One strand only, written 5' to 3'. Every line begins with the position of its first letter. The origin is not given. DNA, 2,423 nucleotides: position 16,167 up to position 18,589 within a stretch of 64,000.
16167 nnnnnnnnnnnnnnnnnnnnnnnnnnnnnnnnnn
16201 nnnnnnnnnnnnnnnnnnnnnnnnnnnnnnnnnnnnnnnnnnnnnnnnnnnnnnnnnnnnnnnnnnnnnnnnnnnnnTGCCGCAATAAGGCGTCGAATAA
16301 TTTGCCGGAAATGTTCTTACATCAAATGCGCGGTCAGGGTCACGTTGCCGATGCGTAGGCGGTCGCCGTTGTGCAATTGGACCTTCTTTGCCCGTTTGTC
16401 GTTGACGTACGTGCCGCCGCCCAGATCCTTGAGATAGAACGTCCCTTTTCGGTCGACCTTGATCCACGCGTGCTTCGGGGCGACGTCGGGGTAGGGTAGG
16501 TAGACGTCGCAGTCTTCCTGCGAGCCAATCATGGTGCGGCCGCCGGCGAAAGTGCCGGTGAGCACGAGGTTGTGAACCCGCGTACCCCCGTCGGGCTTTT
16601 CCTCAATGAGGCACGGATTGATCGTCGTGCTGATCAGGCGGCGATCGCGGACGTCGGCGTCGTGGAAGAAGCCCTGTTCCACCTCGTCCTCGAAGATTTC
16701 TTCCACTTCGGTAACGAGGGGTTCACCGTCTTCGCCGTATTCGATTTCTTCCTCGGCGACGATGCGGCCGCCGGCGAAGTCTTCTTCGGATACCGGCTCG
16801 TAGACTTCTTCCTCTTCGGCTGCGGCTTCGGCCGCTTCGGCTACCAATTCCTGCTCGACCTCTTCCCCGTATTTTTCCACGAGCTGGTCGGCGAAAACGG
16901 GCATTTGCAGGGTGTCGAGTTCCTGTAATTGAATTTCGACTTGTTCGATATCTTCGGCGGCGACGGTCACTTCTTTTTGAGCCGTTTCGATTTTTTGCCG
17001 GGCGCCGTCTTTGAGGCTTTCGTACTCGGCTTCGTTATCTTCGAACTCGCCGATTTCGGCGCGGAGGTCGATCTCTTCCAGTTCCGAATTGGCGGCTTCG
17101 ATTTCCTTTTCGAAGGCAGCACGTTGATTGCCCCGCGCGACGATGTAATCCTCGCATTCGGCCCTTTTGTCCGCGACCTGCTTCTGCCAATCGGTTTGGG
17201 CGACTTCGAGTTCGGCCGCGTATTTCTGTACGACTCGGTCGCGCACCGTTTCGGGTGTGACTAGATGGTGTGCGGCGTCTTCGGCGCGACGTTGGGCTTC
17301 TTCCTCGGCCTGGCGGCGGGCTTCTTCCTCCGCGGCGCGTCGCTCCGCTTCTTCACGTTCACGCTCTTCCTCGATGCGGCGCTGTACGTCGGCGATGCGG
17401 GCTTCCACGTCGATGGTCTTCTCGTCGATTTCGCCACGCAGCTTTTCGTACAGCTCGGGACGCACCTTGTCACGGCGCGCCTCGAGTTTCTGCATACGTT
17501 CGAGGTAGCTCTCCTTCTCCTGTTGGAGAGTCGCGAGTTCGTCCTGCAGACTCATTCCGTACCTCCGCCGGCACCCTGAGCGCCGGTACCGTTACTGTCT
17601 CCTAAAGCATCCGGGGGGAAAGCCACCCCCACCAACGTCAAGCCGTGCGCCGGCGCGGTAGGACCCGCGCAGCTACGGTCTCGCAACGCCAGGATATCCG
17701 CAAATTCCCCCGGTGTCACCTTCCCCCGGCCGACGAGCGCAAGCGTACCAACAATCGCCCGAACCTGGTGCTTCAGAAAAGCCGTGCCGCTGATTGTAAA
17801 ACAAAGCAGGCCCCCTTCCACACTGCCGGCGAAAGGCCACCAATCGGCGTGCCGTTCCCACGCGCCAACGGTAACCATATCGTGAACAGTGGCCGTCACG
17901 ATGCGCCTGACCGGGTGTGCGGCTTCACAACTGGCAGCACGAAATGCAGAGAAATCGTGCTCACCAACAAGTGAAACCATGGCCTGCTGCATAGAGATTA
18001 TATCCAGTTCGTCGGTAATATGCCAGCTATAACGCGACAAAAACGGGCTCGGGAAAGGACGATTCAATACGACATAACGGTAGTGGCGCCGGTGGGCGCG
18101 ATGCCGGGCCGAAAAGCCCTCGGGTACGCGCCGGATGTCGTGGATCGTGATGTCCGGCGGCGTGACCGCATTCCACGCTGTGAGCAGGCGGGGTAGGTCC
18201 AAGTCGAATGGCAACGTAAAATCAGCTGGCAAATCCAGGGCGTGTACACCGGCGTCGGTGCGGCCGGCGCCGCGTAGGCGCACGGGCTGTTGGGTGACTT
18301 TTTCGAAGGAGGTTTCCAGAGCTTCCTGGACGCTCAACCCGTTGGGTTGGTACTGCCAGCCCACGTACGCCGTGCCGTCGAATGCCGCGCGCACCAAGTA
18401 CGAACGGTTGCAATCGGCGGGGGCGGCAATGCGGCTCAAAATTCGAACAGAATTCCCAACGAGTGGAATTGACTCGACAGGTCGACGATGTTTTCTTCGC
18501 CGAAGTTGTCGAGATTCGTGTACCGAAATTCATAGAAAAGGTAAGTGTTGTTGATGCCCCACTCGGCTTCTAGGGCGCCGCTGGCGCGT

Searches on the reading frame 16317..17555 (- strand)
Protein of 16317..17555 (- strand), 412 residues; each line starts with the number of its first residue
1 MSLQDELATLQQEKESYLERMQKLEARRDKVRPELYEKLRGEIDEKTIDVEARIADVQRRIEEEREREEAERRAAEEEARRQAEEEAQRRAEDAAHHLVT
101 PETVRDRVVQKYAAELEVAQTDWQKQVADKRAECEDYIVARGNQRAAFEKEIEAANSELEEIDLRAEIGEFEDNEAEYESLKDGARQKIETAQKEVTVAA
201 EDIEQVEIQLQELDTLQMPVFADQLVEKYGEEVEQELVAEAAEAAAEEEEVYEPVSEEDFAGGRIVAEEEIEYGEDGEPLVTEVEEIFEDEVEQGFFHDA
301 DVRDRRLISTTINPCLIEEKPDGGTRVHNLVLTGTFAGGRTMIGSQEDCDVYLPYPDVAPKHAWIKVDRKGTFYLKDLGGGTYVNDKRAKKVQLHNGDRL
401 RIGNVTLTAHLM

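Call 71: search_protein_families(library=pfam, proteins=[window:16317-17555:-], max_evalue=0.00001)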
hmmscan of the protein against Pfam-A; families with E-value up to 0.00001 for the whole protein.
window:16317-17555:- (412 aa): 2 families
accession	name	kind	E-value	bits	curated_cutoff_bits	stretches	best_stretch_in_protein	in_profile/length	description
PF00498.31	FHA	-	5.3e-16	59.2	20.7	1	342-403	2-67/67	FHA domain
PF16697.10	Yop-YscD_cpl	-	3.9e-10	40.3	33.2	1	337-407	15-88/94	Inner membrane component of T3SS, cytoplasmic domain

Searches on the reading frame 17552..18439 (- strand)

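Call 71: search_protein_families(library=pfam, proteins=[window:17552-18439:-], max_evalue=0.00001)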
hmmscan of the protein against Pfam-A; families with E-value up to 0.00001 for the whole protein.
window:17552-18439:- (295 aa): 1 family
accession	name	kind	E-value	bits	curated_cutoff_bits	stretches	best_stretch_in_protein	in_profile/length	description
PF01416.25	PseudoU_synth_1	-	9.2e-35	119.8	23.3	1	153-275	1-108/108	tRNA pseudouridine synthase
